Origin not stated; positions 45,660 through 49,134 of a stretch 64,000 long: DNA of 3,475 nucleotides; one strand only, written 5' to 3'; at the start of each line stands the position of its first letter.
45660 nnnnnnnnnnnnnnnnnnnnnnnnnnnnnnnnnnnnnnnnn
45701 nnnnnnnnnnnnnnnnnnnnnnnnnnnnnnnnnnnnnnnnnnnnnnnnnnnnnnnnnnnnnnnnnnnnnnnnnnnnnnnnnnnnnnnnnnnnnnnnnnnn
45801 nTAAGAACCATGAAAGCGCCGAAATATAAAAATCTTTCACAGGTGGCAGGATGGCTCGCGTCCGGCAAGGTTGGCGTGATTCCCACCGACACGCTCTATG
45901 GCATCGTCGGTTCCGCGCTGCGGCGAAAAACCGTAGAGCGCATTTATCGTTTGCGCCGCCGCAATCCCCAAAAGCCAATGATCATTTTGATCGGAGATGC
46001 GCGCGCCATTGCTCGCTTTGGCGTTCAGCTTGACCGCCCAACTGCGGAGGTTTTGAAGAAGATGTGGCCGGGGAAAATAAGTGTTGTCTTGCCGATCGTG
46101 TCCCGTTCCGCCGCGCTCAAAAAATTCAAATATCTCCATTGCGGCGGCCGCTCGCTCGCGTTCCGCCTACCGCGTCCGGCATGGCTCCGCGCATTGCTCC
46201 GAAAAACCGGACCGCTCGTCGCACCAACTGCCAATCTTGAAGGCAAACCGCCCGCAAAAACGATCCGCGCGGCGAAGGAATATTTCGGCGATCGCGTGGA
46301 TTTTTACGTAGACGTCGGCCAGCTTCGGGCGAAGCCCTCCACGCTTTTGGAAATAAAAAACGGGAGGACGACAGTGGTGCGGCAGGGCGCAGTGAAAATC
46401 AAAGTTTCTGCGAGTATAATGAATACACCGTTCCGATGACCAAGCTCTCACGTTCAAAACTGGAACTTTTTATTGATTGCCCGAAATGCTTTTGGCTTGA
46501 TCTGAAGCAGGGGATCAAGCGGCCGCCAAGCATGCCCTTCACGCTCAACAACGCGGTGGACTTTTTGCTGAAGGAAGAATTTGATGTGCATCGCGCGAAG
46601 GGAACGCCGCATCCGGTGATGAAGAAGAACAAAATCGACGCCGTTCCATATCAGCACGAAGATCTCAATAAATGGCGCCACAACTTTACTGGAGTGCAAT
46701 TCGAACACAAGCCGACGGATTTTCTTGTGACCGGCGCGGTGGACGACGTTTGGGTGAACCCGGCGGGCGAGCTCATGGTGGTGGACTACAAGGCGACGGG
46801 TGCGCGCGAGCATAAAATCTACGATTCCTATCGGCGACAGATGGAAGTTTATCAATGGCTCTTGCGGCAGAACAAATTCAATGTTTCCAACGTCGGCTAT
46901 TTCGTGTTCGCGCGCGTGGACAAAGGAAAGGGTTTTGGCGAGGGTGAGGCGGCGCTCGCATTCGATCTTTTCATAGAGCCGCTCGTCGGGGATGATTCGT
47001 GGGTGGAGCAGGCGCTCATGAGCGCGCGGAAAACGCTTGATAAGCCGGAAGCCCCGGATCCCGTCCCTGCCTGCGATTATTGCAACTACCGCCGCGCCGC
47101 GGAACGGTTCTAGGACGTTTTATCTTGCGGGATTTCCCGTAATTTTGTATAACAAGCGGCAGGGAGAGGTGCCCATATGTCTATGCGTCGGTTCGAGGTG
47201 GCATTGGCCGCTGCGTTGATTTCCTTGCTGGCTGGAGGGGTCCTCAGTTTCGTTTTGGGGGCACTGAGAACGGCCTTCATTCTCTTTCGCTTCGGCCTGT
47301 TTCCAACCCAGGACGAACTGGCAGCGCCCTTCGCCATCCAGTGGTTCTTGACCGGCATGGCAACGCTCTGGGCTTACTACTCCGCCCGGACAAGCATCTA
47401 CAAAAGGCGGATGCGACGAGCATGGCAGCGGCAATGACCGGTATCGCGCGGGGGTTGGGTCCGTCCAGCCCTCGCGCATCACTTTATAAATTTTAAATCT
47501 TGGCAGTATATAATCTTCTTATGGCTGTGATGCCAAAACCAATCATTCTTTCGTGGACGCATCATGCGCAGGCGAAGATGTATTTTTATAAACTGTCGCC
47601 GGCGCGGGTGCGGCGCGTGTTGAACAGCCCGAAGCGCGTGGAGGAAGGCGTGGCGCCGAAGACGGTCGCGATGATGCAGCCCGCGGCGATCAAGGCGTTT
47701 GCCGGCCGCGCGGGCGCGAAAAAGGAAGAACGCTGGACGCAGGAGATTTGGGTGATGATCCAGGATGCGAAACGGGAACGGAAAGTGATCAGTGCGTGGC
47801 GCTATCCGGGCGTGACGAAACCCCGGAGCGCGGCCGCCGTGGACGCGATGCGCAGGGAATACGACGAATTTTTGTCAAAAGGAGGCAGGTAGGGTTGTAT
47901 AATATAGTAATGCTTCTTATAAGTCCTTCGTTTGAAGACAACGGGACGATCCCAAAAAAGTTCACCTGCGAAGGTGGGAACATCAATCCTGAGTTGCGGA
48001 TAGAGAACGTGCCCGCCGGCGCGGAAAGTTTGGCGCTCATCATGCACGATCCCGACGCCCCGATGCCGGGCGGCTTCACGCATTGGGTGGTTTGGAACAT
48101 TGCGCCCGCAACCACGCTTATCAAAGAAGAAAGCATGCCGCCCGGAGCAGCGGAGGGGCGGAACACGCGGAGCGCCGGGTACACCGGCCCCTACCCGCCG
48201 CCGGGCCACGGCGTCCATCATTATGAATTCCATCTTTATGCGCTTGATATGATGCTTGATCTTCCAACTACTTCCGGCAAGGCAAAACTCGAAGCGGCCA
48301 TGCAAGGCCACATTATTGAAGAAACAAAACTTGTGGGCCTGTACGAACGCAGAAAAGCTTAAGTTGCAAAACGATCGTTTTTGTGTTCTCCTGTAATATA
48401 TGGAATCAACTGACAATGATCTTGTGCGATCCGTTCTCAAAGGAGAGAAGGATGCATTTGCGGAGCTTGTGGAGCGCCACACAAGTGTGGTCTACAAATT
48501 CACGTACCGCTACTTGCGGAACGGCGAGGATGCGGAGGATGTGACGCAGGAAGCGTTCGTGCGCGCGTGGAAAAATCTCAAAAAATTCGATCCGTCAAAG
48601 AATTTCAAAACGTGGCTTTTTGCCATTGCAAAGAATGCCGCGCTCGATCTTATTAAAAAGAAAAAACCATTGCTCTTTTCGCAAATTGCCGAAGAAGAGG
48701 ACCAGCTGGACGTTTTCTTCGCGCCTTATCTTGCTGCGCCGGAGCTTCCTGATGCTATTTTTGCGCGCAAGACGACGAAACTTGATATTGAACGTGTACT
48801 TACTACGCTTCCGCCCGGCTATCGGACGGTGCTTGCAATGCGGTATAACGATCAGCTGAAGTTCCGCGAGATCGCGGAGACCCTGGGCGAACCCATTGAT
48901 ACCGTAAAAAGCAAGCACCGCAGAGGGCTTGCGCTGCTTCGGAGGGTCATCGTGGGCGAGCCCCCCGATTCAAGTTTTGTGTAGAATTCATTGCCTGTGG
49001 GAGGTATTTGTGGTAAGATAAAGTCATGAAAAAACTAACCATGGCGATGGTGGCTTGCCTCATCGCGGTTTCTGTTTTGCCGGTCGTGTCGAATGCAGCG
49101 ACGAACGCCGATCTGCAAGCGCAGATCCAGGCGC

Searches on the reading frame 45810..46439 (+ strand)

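Call 7: search_protein_families(library=pfam, proteins=[window:45810-46439:+], max_evalue=0.001)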
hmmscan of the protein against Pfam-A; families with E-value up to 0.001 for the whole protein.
window:45810-46439:+ (209 aa): 1 family
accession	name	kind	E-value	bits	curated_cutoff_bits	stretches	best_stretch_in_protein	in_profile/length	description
PF01300.24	Sua5_yciO_yrdC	-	6.1e-39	133.8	25.1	1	16-193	3-178/178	Telomere recombination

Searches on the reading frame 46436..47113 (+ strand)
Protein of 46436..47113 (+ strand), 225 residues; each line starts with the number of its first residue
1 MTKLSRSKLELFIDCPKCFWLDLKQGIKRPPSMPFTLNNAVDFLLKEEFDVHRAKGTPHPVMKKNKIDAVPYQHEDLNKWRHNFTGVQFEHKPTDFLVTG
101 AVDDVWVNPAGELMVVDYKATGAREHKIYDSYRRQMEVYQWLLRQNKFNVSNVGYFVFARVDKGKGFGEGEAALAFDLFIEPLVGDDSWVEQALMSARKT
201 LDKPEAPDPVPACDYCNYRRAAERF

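Call 7: search_protein_families(library=pfam, proteins=[window:46436-47113:+], max_evalue=0.001)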
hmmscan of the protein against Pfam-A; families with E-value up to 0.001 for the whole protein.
window:46436-47113:+ (225 aa): 1 family
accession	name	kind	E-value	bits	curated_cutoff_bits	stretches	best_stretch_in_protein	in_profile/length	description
PF12705.13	PDDEXK_1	-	8.5e-15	55.8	22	1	72-220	95-244/247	PD-(D/E)XK nuclease superfamily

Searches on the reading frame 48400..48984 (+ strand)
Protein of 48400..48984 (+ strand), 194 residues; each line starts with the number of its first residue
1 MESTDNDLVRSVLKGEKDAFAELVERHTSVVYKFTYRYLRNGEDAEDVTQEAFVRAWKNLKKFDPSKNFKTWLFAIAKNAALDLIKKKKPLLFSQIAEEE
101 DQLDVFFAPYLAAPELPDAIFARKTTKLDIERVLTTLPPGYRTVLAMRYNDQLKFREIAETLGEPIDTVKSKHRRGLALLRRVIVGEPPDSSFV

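Call 12: search_protein_families(library=pfam, proteins=[window:48400-48984:+], max_evalue=0.01)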
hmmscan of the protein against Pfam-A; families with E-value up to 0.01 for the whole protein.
window:48400-48984:+ (194 aa): 3 families
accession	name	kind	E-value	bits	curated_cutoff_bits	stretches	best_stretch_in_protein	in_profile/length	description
PF04542.20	Sigma70_r2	-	2.4e-24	85.4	24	1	23-89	1-69/71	Sigma-70 region 2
PF08281.18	Sigma70_r4_2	-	4.1e-12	46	25.7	1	129-180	3-54/54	Sigma-70, region 4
PF04545.22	Sigma70_r4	-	5.7e-10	39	24.1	1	134-181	2-49/50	Sigma-70, region 4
